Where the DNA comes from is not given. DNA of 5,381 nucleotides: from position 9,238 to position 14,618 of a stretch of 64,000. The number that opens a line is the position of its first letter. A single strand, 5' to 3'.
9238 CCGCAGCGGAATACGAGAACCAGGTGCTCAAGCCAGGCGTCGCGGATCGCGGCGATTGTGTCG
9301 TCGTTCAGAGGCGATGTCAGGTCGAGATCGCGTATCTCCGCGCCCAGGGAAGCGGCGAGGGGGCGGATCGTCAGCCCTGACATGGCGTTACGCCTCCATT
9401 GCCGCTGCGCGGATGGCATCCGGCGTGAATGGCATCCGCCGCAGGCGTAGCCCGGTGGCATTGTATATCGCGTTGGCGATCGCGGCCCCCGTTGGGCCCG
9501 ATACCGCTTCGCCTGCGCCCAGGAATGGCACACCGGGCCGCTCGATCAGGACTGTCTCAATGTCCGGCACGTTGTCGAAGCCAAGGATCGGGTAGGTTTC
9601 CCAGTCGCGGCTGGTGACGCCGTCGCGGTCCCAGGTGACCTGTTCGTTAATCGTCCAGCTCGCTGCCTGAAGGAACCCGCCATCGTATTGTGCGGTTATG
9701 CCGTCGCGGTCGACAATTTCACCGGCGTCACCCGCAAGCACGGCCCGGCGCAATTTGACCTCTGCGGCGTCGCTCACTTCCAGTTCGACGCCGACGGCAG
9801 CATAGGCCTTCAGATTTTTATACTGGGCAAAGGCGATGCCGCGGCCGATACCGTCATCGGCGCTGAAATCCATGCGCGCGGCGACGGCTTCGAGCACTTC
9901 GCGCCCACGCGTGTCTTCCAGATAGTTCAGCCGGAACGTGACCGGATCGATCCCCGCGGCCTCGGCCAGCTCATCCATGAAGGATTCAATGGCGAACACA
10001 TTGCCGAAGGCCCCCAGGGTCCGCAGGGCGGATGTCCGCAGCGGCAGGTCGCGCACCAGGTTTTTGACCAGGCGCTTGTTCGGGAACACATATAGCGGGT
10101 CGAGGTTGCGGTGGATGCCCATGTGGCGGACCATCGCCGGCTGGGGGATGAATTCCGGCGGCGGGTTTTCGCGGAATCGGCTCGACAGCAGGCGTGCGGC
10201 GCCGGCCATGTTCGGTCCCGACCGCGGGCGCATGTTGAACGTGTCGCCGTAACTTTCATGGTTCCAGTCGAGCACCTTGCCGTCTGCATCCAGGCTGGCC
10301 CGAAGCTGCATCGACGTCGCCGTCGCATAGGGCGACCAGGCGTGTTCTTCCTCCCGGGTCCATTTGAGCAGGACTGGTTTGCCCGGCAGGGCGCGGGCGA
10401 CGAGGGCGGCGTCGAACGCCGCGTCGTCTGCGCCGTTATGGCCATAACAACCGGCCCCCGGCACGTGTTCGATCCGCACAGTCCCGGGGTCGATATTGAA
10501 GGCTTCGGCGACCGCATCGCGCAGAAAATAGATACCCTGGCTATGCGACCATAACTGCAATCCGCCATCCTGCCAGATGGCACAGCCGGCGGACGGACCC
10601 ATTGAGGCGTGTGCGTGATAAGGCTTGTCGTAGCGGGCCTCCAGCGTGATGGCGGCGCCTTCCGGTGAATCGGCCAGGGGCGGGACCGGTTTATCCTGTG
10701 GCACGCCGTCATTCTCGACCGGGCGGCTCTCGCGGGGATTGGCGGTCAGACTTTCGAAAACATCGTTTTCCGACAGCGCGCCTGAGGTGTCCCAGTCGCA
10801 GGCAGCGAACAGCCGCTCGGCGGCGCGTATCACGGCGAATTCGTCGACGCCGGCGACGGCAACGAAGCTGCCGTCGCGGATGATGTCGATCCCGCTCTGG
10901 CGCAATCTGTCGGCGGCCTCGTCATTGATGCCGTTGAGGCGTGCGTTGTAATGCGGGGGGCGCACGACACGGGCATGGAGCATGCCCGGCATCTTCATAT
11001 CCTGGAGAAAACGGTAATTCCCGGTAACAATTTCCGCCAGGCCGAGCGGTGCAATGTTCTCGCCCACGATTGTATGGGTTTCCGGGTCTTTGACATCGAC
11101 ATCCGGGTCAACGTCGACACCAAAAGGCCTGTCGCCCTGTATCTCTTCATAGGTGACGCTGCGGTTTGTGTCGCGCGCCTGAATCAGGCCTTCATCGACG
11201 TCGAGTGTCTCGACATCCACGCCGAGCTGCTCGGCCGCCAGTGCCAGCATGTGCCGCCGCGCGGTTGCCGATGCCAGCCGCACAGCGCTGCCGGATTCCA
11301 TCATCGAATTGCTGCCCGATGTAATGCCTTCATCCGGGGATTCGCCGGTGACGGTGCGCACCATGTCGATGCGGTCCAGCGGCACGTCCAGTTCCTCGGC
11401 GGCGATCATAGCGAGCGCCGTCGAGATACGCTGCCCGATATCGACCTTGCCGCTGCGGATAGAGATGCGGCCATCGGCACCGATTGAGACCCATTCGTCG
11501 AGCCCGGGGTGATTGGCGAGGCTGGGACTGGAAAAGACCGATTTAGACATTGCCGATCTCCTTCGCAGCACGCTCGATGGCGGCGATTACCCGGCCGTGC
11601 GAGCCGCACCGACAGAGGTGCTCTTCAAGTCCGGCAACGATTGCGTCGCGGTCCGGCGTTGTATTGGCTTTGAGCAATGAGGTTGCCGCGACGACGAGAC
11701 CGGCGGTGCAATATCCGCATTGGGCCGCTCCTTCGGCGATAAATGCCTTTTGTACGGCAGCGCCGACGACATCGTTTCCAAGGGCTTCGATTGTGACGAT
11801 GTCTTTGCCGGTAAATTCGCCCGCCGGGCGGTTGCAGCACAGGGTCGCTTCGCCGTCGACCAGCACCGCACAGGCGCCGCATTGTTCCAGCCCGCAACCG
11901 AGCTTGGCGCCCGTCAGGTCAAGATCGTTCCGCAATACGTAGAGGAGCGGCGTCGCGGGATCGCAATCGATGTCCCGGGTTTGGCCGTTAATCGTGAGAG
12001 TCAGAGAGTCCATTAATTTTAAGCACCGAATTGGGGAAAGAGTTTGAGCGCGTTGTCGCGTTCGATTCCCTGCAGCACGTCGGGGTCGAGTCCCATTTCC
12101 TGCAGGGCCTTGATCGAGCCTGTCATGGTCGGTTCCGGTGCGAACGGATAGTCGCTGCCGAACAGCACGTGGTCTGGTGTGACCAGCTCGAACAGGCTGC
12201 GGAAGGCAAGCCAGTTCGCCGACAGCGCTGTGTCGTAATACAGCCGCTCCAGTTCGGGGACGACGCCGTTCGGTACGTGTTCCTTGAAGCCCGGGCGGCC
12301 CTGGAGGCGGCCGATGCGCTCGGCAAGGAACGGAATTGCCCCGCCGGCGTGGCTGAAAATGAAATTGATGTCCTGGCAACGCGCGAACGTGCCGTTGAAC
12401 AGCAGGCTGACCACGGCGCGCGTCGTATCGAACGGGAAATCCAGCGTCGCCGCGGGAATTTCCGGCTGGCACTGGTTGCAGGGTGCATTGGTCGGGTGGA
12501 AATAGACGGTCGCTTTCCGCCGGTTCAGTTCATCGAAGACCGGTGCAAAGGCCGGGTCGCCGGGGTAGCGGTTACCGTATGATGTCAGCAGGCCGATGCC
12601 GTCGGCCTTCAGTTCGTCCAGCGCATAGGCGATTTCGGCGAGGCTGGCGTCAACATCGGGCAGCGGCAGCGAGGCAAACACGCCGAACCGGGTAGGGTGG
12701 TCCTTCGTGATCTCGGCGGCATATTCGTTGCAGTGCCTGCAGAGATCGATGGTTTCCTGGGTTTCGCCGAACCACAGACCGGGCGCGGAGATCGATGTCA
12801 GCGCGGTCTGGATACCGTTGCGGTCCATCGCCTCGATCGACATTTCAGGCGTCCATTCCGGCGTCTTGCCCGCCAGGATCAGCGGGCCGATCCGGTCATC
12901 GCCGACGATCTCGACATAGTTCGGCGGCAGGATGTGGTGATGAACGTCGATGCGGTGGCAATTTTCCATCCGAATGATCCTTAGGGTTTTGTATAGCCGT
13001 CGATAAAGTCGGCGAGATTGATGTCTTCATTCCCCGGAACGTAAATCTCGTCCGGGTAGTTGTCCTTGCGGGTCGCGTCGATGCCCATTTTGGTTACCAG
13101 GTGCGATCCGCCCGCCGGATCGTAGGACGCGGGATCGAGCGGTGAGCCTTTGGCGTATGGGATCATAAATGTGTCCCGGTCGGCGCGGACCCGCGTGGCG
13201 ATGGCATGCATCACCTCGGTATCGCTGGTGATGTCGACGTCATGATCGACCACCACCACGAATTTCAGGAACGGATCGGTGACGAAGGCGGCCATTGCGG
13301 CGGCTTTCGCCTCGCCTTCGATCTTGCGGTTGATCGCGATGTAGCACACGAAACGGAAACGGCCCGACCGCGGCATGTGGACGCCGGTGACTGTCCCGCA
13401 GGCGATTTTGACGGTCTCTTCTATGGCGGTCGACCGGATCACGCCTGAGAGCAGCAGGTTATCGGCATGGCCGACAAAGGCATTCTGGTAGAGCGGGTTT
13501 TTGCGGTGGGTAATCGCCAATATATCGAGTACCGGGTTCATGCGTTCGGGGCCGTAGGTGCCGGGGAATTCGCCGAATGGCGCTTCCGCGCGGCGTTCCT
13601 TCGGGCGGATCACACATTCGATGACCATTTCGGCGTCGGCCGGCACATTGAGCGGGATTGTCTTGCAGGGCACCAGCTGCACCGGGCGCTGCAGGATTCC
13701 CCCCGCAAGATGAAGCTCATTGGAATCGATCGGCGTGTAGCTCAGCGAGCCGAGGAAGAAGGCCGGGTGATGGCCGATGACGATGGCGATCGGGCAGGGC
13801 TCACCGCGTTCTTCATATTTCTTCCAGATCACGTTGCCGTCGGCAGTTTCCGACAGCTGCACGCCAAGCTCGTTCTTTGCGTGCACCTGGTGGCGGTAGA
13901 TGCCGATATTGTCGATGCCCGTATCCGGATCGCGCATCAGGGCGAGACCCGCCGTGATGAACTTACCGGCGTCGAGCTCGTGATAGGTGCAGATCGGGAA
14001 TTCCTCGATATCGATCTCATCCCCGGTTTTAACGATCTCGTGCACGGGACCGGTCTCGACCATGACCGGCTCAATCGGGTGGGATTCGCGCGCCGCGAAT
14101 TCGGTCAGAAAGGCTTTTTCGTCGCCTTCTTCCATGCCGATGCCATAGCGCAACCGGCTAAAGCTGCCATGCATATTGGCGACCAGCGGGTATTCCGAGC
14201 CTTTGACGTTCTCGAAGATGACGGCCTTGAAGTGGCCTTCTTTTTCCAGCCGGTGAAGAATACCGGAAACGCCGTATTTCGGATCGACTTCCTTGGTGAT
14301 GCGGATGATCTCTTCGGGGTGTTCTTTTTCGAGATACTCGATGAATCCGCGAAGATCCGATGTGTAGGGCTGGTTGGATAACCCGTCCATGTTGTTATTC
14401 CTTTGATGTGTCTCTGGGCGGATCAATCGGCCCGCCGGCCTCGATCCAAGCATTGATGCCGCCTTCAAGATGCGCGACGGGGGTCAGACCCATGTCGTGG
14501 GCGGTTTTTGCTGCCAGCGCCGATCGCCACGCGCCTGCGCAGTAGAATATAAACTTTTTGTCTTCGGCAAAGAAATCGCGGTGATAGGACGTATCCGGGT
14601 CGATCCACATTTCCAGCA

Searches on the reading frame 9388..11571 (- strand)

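Call 56: search_protein_families(library=pfam, proteins=[window:9388-11571:-], max_evalue=0.00001)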
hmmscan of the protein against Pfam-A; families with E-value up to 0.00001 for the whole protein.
window:9388-11571:- (727 aa): 2 families
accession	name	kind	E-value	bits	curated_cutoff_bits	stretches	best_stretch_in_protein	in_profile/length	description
PF20256.3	MoCoBD_2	-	8.5e-35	121.1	27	2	25-144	49-166/283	Molybdopterin cofactor-binding domain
PF02738.23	MoCoBD_1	-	1.1e-25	90.6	27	2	306-444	25-165/244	Molybdopterin cofactor-binding domain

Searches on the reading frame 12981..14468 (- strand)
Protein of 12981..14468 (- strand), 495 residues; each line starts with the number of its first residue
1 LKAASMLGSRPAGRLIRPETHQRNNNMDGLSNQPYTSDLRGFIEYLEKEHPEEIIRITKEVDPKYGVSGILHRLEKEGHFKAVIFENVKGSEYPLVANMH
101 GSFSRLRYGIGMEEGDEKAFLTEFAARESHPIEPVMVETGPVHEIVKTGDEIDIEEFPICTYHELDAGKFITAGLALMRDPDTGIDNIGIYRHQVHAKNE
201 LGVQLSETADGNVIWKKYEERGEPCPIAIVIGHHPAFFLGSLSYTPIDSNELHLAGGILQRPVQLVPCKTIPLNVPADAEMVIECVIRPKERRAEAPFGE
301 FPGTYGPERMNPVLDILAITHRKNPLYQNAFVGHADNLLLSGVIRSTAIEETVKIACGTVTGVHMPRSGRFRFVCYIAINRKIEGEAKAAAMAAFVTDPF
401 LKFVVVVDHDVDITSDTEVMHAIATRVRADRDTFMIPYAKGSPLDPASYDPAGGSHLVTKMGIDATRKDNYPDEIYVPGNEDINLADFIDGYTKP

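Call 56: search_protein_families(library=pfam, proteins=[window:12981-14468:-], max_evalue=0.00001)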
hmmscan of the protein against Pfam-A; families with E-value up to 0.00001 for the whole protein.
window:12981-14468:- (495 aa): 3 families
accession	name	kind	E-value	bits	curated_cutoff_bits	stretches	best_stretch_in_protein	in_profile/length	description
PF01977.22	UbiD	-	9.5e-63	211.5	23.3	1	138-334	6-205/206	3-octaprenyl-4-hydroxybenzoate carboxy-lyase Rift-related domain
PF20696.2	UbiD_C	-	3.4e-29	101.9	24.2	1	341-465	4-127/127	3-octaprenyl-4-hydroxybenzoate carboxy-lyase C-terminal domain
PF20695.2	UbiD_N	-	2.7e-14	53.5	24.3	1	49-114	5-67/78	3-octaprenyl-4-hydroxybenzoate carboxy-lyase N-terminal domain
